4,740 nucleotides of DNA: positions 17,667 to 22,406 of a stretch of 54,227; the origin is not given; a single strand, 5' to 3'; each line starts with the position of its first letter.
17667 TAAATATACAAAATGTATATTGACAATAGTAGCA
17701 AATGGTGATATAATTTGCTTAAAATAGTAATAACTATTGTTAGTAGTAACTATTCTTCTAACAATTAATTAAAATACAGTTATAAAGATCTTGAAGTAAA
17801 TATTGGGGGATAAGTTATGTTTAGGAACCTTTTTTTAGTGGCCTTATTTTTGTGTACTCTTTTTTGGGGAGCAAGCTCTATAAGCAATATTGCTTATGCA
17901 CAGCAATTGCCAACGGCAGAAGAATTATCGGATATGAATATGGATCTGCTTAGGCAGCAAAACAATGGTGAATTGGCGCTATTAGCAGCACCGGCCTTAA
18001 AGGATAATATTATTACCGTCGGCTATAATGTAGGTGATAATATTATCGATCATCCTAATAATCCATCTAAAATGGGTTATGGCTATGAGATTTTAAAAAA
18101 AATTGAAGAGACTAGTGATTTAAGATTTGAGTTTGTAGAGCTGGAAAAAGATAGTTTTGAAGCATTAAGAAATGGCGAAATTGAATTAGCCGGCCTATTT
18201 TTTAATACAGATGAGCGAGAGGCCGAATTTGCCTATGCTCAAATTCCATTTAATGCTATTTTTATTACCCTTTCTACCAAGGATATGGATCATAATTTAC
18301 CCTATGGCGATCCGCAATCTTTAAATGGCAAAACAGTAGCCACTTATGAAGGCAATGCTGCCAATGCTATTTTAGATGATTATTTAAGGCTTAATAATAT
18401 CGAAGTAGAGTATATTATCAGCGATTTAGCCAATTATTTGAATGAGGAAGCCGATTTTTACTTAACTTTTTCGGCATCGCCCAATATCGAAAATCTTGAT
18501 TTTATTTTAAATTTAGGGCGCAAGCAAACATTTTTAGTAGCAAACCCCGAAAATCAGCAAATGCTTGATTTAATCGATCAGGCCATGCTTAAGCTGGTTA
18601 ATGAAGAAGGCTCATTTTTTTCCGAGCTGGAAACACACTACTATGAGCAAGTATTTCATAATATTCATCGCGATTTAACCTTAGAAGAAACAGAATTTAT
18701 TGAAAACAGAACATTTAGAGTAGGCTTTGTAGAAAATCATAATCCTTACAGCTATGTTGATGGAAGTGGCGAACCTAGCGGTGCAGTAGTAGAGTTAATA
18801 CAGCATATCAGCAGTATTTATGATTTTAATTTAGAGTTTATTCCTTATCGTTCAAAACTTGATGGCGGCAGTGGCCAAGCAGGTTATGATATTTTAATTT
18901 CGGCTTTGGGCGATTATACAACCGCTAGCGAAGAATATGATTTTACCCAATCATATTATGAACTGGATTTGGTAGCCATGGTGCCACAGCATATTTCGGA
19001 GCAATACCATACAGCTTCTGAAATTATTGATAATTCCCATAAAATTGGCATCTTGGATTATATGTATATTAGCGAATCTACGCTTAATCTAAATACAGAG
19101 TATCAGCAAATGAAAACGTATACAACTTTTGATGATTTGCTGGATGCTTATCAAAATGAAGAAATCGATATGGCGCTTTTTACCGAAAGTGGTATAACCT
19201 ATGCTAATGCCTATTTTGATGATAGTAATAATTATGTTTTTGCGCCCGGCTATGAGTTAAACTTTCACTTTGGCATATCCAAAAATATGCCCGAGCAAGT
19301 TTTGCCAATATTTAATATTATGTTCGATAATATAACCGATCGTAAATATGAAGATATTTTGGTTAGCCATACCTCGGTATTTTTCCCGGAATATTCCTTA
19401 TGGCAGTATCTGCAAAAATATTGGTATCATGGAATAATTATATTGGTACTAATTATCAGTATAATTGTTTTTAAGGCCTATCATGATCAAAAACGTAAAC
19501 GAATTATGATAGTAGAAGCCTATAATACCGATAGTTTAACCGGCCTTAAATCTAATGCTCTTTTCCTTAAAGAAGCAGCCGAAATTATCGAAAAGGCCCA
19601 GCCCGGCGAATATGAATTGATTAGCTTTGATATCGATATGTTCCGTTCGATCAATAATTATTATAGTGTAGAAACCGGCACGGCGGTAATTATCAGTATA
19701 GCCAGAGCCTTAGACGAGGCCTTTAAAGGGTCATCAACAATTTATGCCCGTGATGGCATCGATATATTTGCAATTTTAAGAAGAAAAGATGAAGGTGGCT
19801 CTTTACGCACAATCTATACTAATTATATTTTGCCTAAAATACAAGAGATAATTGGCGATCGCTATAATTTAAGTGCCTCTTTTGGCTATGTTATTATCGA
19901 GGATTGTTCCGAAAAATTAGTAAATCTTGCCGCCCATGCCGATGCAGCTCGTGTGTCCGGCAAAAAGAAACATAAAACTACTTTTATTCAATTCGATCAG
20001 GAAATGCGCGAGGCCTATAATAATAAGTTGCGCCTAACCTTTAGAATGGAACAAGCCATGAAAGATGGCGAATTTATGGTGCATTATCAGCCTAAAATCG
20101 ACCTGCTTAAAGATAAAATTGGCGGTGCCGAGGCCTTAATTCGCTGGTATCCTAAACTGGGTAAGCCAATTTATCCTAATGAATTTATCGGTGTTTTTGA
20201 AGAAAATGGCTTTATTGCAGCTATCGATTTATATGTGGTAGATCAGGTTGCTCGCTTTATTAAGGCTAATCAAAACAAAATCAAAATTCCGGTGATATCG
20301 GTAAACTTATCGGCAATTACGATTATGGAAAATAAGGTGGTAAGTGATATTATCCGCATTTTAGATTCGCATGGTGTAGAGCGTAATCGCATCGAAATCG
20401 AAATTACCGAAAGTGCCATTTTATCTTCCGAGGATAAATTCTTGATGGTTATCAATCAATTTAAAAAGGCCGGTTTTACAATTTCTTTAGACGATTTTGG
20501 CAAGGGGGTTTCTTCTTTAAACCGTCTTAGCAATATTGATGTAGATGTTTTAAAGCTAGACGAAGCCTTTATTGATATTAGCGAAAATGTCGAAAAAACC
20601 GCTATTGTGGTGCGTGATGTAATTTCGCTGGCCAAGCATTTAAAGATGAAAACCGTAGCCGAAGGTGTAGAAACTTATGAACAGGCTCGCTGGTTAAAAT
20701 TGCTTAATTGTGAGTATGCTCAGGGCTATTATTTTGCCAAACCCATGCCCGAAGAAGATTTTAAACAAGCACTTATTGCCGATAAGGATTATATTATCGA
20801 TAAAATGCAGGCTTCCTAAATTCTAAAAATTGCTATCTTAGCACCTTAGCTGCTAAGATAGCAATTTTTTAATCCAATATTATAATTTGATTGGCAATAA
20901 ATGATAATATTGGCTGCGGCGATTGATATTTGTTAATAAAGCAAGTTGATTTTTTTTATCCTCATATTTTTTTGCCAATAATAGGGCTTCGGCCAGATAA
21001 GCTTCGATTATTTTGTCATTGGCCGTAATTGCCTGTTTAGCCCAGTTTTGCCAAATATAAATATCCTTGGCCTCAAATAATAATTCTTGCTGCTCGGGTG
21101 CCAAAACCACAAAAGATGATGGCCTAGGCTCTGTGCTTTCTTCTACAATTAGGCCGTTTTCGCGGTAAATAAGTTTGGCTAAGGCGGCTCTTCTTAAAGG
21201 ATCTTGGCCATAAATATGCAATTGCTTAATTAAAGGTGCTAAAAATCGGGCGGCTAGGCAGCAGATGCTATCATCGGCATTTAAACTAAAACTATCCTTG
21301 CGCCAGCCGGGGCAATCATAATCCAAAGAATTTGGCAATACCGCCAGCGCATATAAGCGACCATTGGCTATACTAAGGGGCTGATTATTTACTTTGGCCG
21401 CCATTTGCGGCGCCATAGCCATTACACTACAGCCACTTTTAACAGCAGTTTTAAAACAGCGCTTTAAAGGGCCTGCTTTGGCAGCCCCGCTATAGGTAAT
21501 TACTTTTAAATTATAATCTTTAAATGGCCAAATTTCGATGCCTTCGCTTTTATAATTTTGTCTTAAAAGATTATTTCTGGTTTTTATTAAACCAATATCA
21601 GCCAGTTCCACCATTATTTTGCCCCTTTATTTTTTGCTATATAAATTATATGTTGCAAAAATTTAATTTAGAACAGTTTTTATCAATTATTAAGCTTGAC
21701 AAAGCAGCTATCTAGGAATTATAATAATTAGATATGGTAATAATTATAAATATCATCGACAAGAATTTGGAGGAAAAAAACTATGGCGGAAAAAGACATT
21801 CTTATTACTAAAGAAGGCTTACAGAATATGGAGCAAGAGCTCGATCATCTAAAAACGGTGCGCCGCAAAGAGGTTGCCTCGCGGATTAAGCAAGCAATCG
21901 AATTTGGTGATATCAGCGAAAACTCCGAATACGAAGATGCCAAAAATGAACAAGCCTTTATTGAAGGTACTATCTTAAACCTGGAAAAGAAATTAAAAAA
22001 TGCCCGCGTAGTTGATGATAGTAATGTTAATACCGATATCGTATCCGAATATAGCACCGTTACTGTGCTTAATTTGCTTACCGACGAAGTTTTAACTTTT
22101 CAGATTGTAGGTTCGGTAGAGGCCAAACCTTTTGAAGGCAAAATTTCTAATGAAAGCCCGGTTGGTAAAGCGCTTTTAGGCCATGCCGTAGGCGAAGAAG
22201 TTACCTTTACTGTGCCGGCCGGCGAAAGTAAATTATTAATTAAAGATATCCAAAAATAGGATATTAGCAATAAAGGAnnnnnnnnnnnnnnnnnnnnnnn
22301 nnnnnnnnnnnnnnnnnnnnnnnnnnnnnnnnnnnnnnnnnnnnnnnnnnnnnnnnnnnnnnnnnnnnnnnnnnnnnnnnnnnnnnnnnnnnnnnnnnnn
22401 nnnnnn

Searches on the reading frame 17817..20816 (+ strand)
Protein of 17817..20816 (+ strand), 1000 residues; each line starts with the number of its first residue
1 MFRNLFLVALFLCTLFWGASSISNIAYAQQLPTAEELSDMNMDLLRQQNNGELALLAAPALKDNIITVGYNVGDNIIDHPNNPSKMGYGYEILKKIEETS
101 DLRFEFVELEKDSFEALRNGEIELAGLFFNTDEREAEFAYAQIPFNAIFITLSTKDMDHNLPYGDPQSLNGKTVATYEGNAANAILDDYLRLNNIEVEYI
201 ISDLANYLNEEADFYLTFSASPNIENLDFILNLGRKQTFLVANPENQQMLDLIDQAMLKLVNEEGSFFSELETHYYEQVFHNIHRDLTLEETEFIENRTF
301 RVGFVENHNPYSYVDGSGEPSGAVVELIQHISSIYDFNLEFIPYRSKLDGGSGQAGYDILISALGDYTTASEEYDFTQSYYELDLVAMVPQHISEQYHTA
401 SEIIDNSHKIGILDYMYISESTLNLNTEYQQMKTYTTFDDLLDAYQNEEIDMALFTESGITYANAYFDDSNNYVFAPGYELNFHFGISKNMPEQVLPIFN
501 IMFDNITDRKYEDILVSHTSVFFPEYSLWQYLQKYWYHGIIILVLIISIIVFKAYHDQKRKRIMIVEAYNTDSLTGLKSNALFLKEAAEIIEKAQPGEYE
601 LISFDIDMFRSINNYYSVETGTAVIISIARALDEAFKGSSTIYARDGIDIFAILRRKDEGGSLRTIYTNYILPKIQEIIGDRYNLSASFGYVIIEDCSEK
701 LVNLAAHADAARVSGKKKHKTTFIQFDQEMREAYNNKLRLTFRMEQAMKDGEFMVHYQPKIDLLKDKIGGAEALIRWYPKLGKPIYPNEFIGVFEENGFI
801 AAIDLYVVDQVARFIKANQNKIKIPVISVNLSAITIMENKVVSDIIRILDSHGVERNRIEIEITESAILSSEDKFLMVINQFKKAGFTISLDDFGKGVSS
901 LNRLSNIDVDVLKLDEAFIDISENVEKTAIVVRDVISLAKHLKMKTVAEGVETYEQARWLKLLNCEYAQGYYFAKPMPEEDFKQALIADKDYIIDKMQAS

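Call 78: search_protein_families(library=pfam, proteins=[window:17817-20816:+], max_evalue=0.00001)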
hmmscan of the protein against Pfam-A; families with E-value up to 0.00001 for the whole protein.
window:17817-20816:+ (1000 aa): 3 families
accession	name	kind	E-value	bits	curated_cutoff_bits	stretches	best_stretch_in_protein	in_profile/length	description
PF00563.25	EAL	-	6.1e-63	212.8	31.3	1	745-976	5-236/236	EAL domain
PF00497.25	SBP_bac_3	-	1.9e-17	63.7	26.4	1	301-391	2-92/132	Bacterial extracellular solute-binding proteins, family 3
PF00990.26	GGDEF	-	1.4e-11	44.8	23.8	1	570-720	2-159/161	Diguanylate cyclase, GGDEF domain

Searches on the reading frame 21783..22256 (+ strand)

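Call 78: search_protein_families(library=pfam, proteins=[window:21783-22256:+], max_evalue=0.00001)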
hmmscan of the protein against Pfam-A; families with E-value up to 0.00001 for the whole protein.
window:21783-22256:+ (158 aa): 2 families
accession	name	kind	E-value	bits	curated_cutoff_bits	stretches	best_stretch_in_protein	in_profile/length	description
PF03449.20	GreA_GreB_N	-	2.4e-28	98.6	24.5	1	6-76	1-71/71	Transcription elongation factor, N-terminal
PF01272.25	GreA_GreB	-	8.7e-25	86.9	26.9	1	84-157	3-76/77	Transcription elongation factor, GreA/GreB, C-term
